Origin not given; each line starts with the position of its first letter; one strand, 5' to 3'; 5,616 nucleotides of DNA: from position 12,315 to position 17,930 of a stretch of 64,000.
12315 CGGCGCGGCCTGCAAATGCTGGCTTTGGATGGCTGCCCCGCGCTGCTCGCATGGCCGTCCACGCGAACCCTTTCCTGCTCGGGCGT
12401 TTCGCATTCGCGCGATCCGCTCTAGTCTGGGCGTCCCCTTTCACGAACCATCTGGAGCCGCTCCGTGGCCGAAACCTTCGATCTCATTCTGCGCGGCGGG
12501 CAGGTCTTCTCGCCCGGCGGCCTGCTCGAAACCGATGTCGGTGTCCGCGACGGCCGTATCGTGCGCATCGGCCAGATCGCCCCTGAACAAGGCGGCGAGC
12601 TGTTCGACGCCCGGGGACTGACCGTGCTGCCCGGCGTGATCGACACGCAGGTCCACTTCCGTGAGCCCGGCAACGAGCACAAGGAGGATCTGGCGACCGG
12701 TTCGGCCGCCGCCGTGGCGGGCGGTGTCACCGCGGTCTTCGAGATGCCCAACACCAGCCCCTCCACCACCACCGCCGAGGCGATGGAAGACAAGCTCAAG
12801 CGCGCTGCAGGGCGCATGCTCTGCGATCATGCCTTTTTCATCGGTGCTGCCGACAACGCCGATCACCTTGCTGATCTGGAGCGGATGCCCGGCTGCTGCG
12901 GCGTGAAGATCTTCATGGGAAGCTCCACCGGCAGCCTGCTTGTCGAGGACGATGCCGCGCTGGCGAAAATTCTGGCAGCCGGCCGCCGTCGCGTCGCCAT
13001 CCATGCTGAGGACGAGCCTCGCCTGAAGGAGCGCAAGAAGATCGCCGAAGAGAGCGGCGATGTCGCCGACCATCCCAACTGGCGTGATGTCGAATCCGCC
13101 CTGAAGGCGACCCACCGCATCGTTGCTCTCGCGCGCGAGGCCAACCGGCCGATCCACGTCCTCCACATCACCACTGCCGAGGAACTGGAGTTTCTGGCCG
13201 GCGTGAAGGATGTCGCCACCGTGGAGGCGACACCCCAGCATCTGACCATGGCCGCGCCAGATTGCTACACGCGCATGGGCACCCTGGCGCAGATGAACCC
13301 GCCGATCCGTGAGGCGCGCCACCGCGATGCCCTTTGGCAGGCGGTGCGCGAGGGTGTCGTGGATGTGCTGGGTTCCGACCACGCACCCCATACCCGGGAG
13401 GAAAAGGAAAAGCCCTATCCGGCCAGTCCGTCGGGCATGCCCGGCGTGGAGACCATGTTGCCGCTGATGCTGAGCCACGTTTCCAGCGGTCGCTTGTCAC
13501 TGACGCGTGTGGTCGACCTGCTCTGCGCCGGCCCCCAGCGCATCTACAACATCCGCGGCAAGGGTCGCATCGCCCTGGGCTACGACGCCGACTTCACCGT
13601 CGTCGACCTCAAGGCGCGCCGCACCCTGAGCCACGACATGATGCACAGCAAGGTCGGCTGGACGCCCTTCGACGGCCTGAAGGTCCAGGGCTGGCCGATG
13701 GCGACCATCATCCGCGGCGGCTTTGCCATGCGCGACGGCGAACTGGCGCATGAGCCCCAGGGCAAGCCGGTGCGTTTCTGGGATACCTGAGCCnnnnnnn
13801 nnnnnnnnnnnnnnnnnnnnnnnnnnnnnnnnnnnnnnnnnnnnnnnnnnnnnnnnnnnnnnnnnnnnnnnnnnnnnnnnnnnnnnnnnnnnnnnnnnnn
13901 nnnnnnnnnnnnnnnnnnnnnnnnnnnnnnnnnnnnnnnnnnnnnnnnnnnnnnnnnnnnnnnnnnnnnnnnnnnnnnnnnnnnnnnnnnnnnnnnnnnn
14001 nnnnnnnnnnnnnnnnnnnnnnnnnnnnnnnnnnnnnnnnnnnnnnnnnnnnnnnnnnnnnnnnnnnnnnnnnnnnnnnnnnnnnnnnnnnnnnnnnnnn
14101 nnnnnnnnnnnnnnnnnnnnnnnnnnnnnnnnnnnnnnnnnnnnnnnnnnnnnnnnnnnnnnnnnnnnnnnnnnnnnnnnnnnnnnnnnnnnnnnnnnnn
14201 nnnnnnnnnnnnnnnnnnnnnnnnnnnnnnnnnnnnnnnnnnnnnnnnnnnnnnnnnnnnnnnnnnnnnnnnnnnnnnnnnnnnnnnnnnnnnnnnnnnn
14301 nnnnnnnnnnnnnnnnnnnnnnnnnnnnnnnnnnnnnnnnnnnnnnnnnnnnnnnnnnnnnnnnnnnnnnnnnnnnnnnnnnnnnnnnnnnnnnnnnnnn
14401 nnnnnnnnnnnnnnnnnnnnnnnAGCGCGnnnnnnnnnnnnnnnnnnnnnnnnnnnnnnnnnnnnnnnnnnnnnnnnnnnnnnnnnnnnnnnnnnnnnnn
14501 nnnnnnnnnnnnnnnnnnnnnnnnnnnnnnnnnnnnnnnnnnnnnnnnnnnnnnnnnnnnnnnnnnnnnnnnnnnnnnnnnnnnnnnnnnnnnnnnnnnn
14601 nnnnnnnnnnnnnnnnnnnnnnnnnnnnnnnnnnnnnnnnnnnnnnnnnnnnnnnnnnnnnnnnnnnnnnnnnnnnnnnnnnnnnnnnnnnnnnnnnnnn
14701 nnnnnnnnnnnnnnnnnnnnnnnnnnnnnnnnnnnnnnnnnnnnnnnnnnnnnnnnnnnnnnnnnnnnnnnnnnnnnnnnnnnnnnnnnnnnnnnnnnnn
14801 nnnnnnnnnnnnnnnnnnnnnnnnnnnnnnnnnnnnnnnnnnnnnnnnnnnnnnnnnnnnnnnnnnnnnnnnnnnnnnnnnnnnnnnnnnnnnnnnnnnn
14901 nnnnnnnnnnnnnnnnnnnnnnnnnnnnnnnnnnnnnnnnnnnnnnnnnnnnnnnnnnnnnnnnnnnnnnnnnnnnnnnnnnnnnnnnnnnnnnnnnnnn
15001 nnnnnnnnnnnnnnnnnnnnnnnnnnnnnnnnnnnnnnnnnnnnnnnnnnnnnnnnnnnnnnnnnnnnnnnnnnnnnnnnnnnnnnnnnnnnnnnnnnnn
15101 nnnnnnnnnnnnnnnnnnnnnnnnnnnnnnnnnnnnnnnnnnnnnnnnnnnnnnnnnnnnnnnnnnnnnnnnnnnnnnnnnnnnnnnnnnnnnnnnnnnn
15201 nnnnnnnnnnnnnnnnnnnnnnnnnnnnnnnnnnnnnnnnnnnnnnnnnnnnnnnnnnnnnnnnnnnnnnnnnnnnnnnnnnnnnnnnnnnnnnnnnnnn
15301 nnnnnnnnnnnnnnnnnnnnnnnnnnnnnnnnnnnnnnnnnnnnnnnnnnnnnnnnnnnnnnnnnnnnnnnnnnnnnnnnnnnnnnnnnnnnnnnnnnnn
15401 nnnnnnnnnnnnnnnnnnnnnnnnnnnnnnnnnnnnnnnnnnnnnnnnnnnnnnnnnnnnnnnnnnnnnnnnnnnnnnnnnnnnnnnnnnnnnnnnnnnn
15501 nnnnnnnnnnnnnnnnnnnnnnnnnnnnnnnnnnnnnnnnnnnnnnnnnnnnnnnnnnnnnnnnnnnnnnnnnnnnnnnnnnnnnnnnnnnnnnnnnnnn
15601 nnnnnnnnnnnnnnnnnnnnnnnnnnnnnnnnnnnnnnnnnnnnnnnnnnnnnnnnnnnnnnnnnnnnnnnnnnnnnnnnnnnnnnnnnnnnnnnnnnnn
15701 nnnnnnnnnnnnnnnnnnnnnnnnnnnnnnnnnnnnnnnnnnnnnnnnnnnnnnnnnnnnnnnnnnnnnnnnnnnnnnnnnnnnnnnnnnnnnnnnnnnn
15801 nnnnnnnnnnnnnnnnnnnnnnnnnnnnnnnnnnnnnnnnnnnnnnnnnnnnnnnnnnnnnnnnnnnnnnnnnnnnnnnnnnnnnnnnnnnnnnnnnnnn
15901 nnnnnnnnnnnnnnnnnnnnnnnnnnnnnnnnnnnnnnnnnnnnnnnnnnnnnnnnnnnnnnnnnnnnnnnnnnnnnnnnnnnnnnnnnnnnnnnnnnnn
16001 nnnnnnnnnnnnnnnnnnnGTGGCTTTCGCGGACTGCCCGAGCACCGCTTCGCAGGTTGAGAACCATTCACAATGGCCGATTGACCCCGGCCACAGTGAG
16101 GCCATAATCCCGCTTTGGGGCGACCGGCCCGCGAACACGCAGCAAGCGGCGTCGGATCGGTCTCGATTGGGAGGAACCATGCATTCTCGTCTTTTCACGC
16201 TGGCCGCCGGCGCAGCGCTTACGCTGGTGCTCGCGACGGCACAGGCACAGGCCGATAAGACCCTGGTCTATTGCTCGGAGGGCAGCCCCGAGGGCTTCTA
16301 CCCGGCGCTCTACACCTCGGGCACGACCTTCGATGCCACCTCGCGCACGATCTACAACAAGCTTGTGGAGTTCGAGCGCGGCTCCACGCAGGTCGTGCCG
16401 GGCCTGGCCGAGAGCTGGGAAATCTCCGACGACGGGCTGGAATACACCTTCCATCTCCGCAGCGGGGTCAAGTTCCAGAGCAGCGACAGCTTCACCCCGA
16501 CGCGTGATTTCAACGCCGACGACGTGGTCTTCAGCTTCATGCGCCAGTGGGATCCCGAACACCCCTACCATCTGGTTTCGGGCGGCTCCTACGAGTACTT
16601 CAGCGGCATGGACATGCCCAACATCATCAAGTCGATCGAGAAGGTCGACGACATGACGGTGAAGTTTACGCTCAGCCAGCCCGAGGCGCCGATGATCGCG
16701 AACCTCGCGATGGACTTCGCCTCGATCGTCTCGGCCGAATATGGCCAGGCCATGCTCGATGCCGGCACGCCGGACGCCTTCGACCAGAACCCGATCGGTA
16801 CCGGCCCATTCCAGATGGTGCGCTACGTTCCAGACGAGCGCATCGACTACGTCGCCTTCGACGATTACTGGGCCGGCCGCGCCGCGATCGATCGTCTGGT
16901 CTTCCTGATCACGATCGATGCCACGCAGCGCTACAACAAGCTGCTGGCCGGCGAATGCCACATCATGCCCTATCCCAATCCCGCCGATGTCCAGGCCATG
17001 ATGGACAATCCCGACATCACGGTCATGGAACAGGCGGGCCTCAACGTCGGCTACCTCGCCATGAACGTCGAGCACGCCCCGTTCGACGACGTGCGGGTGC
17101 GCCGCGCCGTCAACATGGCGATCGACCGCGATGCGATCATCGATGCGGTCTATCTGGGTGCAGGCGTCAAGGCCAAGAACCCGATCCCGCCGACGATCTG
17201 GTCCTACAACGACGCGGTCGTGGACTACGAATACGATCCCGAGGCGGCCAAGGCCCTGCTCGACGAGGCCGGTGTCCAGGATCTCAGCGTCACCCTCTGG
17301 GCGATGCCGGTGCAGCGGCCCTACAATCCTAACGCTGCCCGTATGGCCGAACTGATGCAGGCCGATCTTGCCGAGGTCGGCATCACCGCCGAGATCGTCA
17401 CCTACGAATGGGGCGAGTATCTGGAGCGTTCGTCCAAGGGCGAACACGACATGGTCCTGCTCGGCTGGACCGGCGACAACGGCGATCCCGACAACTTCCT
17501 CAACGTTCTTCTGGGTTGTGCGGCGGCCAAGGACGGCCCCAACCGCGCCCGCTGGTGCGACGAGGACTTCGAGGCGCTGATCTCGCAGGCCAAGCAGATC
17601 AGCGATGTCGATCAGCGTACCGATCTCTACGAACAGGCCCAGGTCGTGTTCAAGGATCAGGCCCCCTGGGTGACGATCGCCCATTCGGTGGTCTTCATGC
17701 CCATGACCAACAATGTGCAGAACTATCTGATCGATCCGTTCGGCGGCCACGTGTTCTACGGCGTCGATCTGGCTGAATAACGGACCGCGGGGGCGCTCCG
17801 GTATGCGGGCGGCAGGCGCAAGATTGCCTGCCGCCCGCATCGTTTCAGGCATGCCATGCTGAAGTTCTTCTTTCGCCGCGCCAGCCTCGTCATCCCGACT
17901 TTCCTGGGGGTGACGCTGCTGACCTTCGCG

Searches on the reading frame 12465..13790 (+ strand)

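Call 10: search_protein_families(library=pfam, proteins=[window:12465-13790:+], max_evalue=0.001)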
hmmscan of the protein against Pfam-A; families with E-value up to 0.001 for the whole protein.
window:12465-13790:+ (441 aa): 2 families
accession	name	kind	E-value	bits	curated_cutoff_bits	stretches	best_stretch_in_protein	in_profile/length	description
PF01979.26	Amidohydro_1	-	1.9e-24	87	25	1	53-418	1-342/345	Amidohydrolase family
PF07969.17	Amidohydro_3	-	4.6e-07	30.1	29.7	1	216-387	264-450/472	Amidohydrolase family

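Call 24: search_protein_families(library=ncbifam, proteins=[window:12465-13790:+], max_evalue=0.001)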
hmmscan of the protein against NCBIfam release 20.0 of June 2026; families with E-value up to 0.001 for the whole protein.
window:12465-13790:+ (441 aa): 51 families (the best 25 are shown)
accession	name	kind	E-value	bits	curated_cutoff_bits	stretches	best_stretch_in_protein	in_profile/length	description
NF006559.0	PRK09060.1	equivalog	4.3e-221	733.9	482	1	1-440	1-440/444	dihydroorotase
NF005751.0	PRK07575.1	equivalog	1.4e-153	511.5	529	1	6-439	4-437/440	dihydroorotase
NF006688.0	PRK09236.1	equivalog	9.5e-115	383.9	535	1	8-438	5-442/444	dihydroorotase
NF002668.0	PRK02382.1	equivalog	9.2e-113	377.2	452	1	14-432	13-422/436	dihydroorotase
TIGR00857.1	pyrC_multi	subfamily_domain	1.6e-98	330.4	279.05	1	21-424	4-411/412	dihydroorotase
NF003271.0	PRK04250.1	equivalog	2.3e-84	283.4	405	1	6-436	3-402/407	dihydroorotase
TIGR03178.1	allantoinase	equivalog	3.6e-84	283.1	357.85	1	6-436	1-439/441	allantoinase AllB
NF004839.0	PRK06189.1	equivalog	2e-81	273.9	631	1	4-436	2-445/451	allantoinase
NF009941.0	PRK13404.1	subfamily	1.5e-76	258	647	1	3-432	2-455/478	dihydropyrimidinase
NF002284.0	PRK01211.1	subfamily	3.8e-74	250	462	1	12-437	5-404/409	dihydroorotase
NF006837.0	PRK09357.1-2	equivalog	2.2e-69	234.1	575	1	8-425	4-425/428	dihydroorotase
TIGR02033.1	D-hydantoinase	equivalog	2.2e-67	227.9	393.25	1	8-434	2-450/454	dihydropyrimidinase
NF006836.0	PRK09357.1-1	equivalog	1.2e-64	218.6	538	1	21-428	15-430/432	dihydroorotase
NF006839.0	PRK09357.1-4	equivalog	3.5e-64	217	576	1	7-419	2-417/422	dihydroorotase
NF001541.2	PRK00369.1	equivalog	5.4e-62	209.6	310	1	47-428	37-389/400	dihydroorotase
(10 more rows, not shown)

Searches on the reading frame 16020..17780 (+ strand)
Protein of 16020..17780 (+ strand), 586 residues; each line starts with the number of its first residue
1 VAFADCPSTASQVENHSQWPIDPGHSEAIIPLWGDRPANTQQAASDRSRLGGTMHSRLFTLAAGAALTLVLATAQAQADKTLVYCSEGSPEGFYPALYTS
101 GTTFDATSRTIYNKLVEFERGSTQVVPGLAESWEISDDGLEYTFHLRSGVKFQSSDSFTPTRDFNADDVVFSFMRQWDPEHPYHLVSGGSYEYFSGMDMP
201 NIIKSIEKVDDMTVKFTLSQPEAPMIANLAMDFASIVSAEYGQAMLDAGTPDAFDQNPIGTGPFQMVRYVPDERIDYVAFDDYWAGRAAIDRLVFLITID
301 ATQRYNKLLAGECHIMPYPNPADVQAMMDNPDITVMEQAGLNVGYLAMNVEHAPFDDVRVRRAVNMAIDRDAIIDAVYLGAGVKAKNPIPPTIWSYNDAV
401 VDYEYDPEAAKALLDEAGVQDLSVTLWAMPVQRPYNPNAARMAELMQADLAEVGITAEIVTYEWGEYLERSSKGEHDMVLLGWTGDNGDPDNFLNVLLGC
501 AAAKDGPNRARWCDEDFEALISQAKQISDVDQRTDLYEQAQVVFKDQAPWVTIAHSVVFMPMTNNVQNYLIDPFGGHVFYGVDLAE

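Call 10: search_protein_families(library=pfam, proteins=[window:16020-17780:+], max_evalue=0.001)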
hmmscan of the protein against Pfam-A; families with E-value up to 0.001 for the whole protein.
window:16020-17780:+ (586 aa): 1 family
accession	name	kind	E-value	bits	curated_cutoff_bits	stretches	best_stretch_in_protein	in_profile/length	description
PF00496.27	SBP_bac_5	-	3.4e-112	375.7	32.4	1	124-503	1-366/368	Bacterial extracellular solute-binding proteins, family 5 Middle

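Call 24: search_protein_families(library=ncbifam, proteins=[window:16020-17780:+], max_evalue=0.001)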
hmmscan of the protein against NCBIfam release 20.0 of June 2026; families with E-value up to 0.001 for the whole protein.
window:16020-17780:+ (586 aa): 12 families
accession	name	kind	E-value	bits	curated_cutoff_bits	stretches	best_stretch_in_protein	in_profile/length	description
NF043070.1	DppA_dipep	equivalog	2.5e-239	795.2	1005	1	67-584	17-534/535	dipeptide ABC transporter periplasmic-binding protein DppA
NF011689.0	PRK15109.1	equivalog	6.1e-131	437.7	560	1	73-582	27-536/547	ABC transporter substrate-binding protein SapA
NF045467.1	Opp4A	equivalog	3e-55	187.5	650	1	74-575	29-547/556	oligopeptide ABC transporter substrate-binding protein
NF011942.0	PRK15413.1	equivalog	3.5e-55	187.6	594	1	59-584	9-511/512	glutathione ABC transporter substrate-binding protein GsiB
TIGR02294.1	nickel_nikA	equivalog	4.2e-52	177.3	393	1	82-568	8-485/501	nickel ABC transporter substrate-binding protein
NF045468.1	Opp5A_nikA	equivalog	8.4e-51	172.9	600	1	203-570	114-473/488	nickel ABC transporter substrate-binding protein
NF011684.0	PRK15104.1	equivalog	1.8e-36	126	947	1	65-553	23-508/543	oligopeptide ABC transporter substrate-binding protein OppA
NF047575.1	opine_bind_CntA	exception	2e-36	125.7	800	1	64-559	21-508/535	staphylopine-dependent metal ABC transporter substrate-binding lipoprotein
NF007287.0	PRK09755.1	equivalog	9.8e-36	123.7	1098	1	110-556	62-503/535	ABC transporter substrate-binding protein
TIGR04028.1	SBP_KPN_01854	hypoth_equivalog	6.5e-31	107.5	468.5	1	110-584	29-508/509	TIGR04028 family ABC transporter substrate-binding protein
NF010149.0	PRK13626.1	equivalog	2.5e-08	33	476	1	108-298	147-304/552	HTH-type transcriptional regulator SgrR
NF043077.1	MMSYN1_0169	equivalog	4.1e-05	22.2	650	0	461-497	696-732/896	oligopeptide ABC transporter substrate-binding protein OppA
